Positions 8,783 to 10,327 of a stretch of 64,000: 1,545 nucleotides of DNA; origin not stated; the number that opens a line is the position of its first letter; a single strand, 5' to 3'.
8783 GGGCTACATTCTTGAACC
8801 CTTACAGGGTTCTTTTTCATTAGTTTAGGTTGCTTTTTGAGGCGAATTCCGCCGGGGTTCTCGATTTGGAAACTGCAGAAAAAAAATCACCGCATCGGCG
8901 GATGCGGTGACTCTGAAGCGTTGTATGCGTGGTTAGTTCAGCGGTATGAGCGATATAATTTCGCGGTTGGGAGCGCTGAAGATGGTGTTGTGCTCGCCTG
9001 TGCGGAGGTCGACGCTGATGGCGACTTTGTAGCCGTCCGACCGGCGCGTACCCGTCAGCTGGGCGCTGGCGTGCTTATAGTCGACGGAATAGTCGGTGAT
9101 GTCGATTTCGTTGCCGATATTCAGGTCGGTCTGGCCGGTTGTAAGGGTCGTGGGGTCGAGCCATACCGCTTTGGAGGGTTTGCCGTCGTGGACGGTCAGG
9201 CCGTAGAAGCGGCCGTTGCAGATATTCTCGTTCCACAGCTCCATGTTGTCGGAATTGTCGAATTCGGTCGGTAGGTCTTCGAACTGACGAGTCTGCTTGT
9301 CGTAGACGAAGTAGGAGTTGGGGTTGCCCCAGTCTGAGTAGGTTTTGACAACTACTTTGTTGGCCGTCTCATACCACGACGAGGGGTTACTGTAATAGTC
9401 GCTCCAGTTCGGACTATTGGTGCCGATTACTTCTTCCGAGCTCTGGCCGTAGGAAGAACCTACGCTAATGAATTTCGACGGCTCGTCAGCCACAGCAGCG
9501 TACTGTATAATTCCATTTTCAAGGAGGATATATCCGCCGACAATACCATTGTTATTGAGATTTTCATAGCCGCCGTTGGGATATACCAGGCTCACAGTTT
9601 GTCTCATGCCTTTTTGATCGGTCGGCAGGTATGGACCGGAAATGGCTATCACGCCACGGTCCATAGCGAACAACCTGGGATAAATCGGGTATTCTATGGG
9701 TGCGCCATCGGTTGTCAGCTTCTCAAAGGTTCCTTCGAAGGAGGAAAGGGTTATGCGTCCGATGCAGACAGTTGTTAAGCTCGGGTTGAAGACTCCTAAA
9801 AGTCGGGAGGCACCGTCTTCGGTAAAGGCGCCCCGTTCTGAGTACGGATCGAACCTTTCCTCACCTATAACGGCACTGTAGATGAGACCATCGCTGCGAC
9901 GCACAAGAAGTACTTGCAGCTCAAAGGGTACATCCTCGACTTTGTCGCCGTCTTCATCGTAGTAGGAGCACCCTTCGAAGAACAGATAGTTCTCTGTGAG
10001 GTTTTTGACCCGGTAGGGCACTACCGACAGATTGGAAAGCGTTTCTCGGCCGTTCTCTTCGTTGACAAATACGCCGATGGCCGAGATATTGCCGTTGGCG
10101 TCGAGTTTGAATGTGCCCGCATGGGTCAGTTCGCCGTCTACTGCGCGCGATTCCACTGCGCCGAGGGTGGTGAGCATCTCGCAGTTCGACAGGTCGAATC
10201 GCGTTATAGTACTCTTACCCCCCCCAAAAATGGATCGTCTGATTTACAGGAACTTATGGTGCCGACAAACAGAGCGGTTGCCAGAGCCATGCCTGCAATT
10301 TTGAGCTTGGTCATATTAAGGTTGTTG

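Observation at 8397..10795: ~325-bp direct repeats with tandem 48-bp hairpin units bracket the phase-variable lipoprotein gene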

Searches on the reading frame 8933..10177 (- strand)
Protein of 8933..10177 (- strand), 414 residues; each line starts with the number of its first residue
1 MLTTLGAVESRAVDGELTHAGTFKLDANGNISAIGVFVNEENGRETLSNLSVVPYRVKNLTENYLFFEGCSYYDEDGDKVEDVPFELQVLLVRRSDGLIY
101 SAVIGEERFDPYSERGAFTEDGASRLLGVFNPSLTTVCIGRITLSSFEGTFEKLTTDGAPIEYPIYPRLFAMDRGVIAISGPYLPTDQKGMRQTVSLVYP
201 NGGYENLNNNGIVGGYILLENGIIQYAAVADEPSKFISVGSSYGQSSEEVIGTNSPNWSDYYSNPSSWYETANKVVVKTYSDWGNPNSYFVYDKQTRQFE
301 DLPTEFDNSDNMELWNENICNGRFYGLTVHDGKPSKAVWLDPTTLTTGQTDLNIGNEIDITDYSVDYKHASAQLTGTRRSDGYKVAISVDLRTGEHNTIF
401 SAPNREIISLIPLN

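Call 12: search_protein_families(library=pfam, proteins=[window:8933-10177:-], max_evalue=0.01)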
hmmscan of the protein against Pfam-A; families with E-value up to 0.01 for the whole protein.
window:8933-10177:- (414 aa): 0 families

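Call 28: find_homologous_proteins(query=window:8933-10177:-, max_evalue=0.00001)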
Query window:8933-10177:- (414 aa): 19 proteins with E <= 0.00001 among 4624 candidates.
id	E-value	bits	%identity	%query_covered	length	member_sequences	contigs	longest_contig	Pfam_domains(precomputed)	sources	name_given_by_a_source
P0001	2.0e-279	944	100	100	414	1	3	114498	-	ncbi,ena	-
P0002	5.9e-147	508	61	100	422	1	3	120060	-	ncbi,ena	-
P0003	1.4e-108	381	49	100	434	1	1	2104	-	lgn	-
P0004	2.0e-106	374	48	100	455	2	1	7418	-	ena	-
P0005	2.1e-105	371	47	100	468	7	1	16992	-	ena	-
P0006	2.5e-101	357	48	99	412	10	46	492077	-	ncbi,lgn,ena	-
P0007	3.7e-98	347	47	100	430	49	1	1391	-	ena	-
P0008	1.9e-96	341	46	100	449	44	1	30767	-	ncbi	-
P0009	7.6e-96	339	45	98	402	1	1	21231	-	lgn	-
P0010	3.6e-94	334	45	100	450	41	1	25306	-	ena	-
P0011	1.3e-92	329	45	99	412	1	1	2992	-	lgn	-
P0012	9.0e-87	309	43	95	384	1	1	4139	-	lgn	-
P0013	1.5e-83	299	44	87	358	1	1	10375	-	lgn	-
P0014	1.1e-58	217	37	95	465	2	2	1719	-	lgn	-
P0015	2.8e-47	179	32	100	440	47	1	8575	-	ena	-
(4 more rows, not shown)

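Call 29: find_encoding_contigs(protein=P0006, flank=4000, max_places=4)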
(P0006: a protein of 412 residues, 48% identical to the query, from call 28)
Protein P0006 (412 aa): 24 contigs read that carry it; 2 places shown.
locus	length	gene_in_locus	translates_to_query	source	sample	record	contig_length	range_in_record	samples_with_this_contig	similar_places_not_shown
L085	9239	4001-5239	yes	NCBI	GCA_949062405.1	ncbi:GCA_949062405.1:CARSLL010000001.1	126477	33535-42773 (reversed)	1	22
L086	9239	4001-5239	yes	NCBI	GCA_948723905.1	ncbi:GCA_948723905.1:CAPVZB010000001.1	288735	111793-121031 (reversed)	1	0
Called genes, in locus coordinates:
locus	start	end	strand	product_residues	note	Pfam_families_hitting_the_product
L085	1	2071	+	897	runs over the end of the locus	PF00652:Ricin_B_lectin (weak), PF14200:RicinB_lectin_2, PF13385:Laminin_G_3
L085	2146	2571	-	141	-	-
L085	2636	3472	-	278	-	PF11738:DUF3298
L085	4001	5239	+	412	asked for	-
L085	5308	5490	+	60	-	-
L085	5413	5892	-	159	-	-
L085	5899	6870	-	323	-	PF01551:Peptidase_M23, PF01476:LysM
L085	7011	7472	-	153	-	PF00334:NDK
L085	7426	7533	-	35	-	-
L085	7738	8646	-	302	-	-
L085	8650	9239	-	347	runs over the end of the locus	PF01263:Aldose_epim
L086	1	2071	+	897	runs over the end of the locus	PF00652:Ricin_B_lectin (weak), PF14200:RicinB_lectin_2, PF13385:Laminin_G_3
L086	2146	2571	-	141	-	-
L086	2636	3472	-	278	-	PF11738:DUF3298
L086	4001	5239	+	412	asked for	-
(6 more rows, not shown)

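Call 30: find_encoding_contigs(protein=P0005, flank=4000, max_places=2)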
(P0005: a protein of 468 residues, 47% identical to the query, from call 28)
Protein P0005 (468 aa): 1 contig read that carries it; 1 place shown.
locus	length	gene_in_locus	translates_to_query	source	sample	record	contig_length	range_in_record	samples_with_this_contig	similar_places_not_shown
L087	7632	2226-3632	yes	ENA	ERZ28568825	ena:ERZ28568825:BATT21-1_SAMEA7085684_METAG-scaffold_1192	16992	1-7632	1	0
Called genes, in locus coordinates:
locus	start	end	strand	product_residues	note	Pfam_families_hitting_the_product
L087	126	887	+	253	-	PF01226:Form_Nir_trans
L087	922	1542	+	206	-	PF08713:DNA_alkylation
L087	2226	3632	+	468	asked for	-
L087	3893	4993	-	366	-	PF04166:PdxA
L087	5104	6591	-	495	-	PF01943:Polysacc_synt, PF13440:Polysacc_synt_3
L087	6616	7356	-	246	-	PF10988:DUF2807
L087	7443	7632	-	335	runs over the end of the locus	PF01207:Dus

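Call 31: find_encoding_contigs(protein=P0008, flank=4000, max_places=2)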
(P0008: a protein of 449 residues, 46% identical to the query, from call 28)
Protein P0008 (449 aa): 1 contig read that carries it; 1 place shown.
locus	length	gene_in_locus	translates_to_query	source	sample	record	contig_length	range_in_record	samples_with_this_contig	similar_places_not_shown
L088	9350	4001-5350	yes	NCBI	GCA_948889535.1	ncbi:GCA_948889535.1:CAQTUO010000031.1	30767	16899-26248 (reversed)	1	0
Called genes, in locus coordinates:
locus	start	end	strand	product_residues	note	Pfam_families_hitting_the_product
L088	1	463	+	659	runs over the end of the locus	PF01182:Glucosamine_iso, PF02585:PIG-L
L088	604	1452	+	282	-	PF02563:Poly_export, PF22461:SLBB_2, PF10531:SLBB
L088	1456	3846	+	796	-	PF02706:Wzz (weak), PF13807:GNVR, PF01656:CbiA (weak), PF13614:AAA_31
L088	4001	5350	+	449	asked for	-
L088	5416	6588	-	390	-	PF00226:DnaJ, PF01556:DnaJ_C, PF15777:Anti-TRAP (faint), PF27659:CHP02642 (faint), PF00684:DnaJ_CXXCXGXG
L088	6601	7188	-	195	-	PF01025:GrpE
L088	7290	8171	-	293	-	PF00288:GHMP_kinases_N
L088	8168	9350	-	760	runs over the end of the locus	PF03235:GmrSD_N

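Call 32: find_encoding_contigs(protein=P0010, flank=4000, max_places=2)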
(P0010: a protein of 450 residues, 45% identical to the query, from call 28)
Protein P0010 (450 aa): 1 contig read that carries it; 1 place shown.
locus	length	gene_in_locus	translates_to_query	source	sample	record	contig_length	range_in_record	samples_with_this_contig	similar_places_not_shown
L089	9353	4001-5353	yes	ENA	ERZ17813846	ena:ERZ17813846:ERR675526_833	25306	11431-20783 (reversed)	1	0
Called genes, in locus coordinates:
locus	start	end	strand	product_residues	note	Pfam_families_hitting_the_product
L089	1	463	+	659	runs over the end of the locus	PF01182:Glucosamine_iso, PF02585:PIG-L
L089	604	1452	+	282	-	PF02563:Poly_export, PF22461:SLBB_2, PF10531:SLBB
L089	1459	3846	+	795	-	PF02706:Wzz (weak), PF13807:GNVR, PF01656:CbiA (weak), PF13614:AAA_31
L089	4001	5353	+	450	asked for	-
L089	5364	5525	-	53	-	-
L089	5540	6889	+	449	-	-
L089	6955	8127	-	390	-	PF00226:DnaJ, PF01556:DnaJ_C, PF15777:Anti-TRAP (faint), PF27659:CHP02642 (faint), PF00684:DnaJ_CXXCXGXG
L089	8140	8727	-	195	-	PF01025:GrpE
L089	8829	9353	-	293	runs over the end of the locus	PF00288:GHMP_kinases_N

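Call 50: find_encoding_contigs(protein=P0002, flank=10000, max_places=6)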
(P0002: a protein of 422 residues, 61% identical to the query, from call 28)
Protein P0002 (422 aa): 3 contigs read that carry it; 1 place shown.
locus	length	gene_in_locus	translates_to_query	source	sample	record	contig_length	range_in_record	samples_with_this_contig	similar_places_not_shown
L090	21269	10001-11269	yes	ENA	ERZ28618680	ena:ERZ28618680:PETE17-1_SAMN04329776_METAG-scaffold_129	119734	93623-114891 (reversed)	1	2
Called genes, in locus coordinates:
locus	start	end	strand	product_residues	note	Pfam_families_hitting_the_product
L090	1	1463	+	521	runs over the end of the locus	PF13734:Inhibitor_I69 (weak), PF01640:Peptidase_C10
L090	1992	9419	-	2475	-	PF14349:SprA_N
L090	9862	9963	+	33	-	-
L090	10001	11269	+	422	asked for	-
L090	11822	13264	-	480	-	PF18990:DUF5723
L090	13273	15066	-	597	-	-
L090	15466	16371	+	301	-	PF26549:Tricorn_N (faint), PF26550:Tricorn_2nd (faint), PF07676:PD40 (faint)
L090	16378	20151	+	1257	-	PF13620:CarboxypepD_reg, PF17210:SdrD_B (weak), PF17802:SpaA (weak)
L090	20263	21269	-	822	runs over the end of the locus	PF00580:UvrD-helicase, PF01443:Viral_helicase1 (faint), PF13245:AAA_19, PF13361:UvrD_C, PF00929:RNase_T, PF13538:UvrD_C_2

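Call 51: find_encoding_contigs(protein=P0001, flank=3000, max_places=6)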
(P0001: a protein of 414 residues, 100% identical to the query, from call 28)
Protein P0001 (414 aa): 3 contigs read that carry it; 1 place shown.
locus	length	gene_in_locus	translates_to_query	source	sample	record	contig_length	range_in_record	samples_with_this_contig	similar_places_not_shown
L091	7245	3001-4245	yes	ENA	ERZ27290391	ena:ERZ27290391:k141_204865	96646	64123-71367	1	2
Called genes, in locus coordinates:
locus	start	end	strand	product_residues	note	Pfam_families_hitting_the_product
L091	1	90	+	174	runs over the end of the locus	PF19652:DUF6155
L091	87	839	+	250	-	PF21347:DUF3108_like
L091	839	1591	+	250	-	PF01643:Acyl-ACP_TE, PF20791:Acyl-ACP_TE_C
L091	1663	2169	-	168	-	PF00258:Flavodoxin_1, PF12724:Flavodoxin_5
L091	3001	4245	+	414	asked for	-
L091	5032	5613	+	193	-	PF01386:Ribosomal_L25p, PF14693:Ribosomal_TL5_C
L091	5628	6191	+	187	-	PF01195:Pept_tRNA_hydro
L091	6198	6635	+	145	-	PF01479:S4 (weak)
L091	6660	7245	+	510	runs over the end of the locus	-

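Call 53: find_encoding_contigs(protein=P0004, flank=4000, max_places=2)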
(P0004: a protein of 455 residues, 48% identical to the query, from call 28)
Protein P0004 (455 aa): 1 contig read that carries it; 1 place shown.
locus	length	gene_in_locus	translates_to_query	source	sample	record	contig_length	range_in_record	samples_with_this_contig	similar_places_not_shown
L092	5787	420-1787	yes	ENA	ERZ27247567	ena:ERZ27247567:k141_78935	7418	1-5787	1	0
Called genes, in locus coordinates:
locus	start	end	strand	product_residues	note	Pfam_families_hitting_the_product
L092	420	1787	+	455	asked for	-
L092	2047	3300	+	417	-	PF00860:Xan_ur_permease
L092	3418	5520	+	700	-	PF04851:ResIII, PF17757:UvrB_inter, PF27431:UvrB_3rd, PF00271:Helicase_C, PF12344:UvrB, PF02151:UVR (faint)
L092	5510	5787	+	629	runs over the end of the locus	PF04055:Radical_SAM (faint), PF08497:Radical_SAM_N, PF11842:DUF3362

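Call 54: find_encoding_contigs(protein=P0009, flank=4000, max_places=2)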
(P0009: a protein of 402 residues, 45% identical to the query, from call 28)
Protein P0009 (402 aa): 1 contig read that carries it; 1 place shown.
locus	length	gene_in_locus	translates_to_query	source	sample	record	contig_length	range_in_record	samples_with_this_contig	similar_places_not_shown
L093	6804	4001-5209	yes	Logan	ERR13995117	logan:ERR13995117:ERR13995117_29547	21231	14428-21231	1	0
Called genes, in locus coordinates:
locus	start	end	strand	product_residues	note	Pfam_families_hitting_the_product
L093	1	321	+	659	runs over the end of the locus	PF01182:Glucosamine_iso, PF02585:PIG-L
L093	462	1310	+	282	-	PF02563:Poly_export, PF22461:SLBB_2, PF10531:SLBB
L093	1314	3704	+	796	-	PF02706:Wzz (weak), PF13807:GNVR, PF01656:CbiA (weak), PF13614:AAA_31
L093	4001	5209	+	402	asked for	-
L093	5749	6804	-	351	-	?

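Call 55: find_encoding_contigs(protein=P0013, flank=4000, max_places=2)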
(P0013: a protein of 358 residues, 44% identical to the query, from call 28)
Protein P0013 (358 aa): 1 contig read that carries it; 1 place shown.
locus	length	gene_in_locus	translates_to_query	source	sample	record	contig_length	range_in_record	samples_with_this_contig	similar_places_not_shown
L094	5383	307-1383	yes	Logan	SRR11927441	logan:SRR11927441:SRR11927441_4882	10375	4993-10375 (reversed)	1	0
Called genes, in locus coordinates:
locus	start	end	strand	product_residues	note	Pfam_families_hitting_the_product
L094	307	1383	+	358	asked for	-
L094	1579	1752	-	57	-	-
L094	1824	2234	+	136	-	PF01850:PIN (weak), PF13470:PIN_3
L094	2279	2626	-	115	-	PF10825:DUF2752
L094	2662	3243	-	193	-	PF14237:GYF_2, PF04505:CD225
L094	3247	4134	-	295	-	PF01791:DeoC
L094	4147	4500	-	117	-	PF01503:PRA-PH (weak), PF03819:MazG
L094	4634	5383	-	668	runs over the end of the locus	PF13205:Big_5, PF09912:DUF2141 (faint), PF13620:CarboxypepD_reg (faint)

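Call 85: search_protein_families(library=pfam, proteins=[window:8933-10177:-], max_evalue=0.01)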
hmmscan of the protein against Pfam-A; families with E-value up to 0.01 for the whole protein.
window:8933-10177:- (414 aa): 0 families

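Call 87: find_homologous_proteins(query=L090:11822-13264:-, max_evalue=1e-60)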
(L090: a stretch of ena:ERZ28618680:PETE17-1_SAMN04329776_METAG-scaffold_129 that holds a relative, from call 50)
Query L090:11822-13264:- (480 aa): 1163 proteins with E <= 1e-60 among 8000 candidates; the best 120 are listed.
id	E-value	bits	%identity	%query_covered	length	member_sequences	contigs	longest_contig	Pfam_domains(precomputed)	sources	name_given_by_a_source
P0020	0.0e+0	1117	100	100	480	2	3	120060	PF18990.7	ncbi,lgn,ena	-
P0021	1.2e-293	992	88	100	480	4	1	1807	PF18990.7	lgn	-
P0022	1.7e-289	979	87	100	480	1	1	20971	PF18990.7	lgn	-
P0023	3.7e-286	968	85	100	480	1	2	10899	PF18990.7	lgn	-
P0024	6.8e-255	865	76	100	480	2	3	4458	PF18990.7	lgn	-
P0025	1.4e-250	850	75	95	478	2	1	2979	PF18990.7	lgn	-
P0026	1.1e-238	811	72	100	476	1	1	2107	PF18990.7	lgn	-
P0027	1.5e-238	811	72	100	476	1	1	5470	PF18990.7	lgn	-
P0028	9.9e-238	808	72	100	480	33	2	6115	PF18990.7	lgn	-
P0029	2.2e-234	797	71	100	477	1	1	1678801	PF18990.7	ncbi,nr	ncbi:MAG: DUF5723 family protein [Muribaculaceae bacterium]|nr:DUF5723 family protein [Muribaculacea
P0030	1.5e-232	791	71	100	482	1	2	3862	PF18990.7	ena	-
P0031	7.9e-231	785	70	100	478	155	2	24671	PF18990.7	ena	-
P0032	2.9e-230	783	71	100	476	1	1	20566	PF18990.7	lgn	-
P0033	7.9e-230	782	70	100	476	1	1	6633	PF18990.7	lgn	-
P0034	8.7e-230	782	71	100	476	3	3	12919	PF18990.7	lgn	-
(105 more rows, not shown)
